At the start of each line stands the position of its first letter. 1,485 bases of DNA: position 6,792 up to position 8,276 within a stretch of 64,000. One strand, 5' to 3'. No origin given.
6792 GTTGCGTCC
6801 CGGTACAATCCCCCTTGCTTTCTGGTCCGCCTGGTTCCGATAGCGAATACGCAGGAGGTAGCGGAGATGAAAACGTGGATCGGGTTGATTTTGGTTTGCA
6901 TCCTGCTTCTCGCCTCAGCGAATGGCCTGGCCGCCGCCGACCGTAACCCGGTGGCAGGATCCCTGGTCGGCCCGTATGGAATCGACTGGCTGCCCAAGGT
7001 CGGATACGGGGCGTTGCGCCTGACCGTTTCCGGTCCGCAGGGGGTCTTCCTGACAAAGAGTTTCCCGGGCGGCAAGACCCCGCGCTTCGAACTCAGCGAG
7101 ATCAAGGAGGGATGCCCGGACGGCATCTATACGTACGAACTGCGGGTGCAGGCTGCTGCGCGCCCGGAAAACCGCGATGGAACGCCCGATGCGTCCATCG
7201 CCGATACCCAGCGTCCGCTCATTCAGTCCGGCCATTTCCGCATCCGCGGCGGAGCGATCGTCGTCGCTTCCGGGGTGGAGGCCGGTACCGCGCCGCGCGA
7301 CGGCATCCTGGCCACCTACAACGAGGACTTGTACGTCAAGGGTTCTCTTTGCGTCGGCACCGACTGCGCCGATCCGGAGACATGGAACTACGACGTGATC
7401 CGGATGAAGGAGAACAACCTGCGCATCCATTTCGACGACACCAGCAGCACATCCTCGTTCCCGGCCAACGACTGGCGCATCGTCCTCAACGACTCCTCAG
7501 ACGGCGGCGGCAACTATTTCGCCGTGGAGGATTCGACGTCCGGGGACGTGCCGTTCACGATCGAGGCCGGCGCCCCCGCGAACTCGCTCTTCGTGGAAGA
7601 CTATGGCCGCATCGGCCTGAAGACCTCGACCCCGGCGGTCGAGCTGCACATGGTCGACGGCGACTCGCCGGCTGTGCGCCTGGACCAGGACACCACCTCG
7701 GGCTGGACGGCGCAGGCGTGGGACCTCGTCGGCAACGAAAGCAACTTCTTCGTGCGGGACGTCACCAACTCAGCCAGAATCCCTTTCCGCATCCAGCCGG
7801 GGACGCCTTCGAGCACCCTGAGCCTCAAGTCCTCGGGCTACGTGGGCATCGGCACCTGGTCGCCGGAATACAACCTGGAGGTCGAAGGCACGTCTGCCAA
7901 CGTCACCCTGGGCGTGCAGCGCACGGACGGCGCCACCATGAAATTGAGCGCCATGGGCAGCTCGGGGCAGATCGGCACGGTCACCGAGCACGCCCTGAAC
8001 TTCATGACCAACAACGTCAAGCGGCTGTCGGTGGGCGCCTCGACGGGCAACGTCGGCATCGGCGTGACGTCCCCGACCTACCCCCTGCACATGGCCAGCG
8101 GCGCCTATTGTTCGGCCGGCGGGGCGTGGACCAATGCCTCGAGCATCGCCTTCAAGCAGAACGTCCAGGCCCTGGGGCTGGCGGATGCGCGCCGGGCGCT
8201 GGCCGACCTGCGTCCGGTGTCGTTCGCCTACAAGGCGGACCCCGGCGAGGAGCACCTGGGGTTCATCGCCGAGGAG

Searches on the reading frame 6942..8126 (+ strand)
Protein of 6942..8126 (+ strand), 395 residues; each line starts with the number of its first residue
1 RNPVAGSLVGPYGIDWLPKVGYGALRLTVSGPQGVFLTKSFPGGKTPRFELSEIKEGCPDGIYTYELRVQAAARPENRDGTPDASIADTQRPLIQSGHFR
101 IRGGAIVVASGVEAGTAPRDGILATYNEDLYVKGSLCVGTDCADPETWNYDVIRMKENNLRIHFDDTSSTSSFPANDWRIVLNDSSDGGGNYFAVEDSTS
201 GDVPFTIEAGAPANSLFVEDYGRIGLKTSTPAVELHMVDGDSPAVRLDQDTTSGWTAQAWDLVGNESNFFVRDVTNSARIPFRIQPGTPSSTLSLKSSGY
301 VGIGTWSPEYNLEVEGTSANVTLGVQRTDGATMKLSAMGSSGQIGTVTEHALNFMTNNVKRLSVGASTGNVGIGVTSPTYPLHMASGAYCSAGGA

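Call 91: search_dna_similar(query=window:6942-8126:+, collection=phages, mode=protein, max_evalue=0.001, max_rows=10)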
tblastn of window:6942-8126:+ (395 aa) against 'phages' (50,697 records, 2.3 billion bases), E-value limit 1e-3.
Records with a match: 15; places in all: 15; records where one place covers at least 80% of the query: 0.
Best place of each record, by identity: <60% 15.
By first word of the organism name: Synechococcus 7; Cyanophage 4; Pelagibacter 4.
By host as written in the record: Synechococcus sp. CB0101 3; Synechococcus sp. CC9605 2; Parasynechococcus marenigrum WH 8102 2; Synechococcus sp. KSHK05 2; Candidatus Pelagibacter sp. HTCC7211 2; Synechococcus sp. 2; Candidatus Pelagibacter sp H2P3alpha 2.
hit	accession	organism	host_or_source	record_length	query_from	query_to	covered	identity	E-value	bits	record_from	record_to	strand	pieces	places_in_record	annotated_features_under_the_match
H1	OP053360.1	Cyanophage S-TIM66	Synechococcus sp. CC9605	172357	138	393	65%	27.4%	2e-5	53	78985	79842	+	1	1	virion structural protein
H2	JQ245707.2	Cyanophage S-TIM5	Parasynechococcus marenigrum WH 8102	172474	138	393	65%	26.7%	9e-5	51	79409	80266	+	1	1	virion structural protein and packaging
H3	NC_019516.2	Cyanophage S-TIM5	Parasynechococcus marenigrum WH 8102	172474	138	393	65%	26.7%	9e-5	51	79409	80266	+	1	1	tail fiber protein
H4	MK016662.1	Synechococcus phage S-B28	Synechococcus sp. KSHK05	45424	130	386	65%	25.7%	8e-6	54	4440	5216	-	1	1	hypothetical protein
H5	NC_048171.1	Synechococcus phage S-B28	Synechococcus sp. KSHK05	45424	130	386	65%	25.7%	8e-6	54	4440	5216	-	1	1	tail fiber protein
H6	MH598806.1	Pelagibacter phage HTVC119P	Candidatus Pelagibacter sp. HTCC7211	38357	201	392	49%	30.8%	6e-4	48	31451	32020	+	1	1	hypothetical protein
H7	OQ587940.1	Synechococcus phage S-CRES2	Synechococcus sp.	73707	202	388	47%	29.4%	6e-5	51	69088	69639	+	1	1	chaperone of endosialidase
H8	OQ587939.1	Synechococcus phage S-CRES1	Synechococcus sp.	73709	202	388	47%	29.4%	1e-4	50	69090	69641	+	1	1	chaperone of endosialidase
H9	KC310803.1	Synechococcus phage S-CBP3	Synechococcus sp. CB0101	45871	176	384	53%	26.0%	3e-5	52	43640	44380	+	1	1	hypothetical protein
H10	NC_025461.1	Synechococcus phage S-CBP3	Synechococcus sp. CB0101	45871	176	384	53%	26.0%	3e-5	52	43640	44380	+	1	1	tail fiber protein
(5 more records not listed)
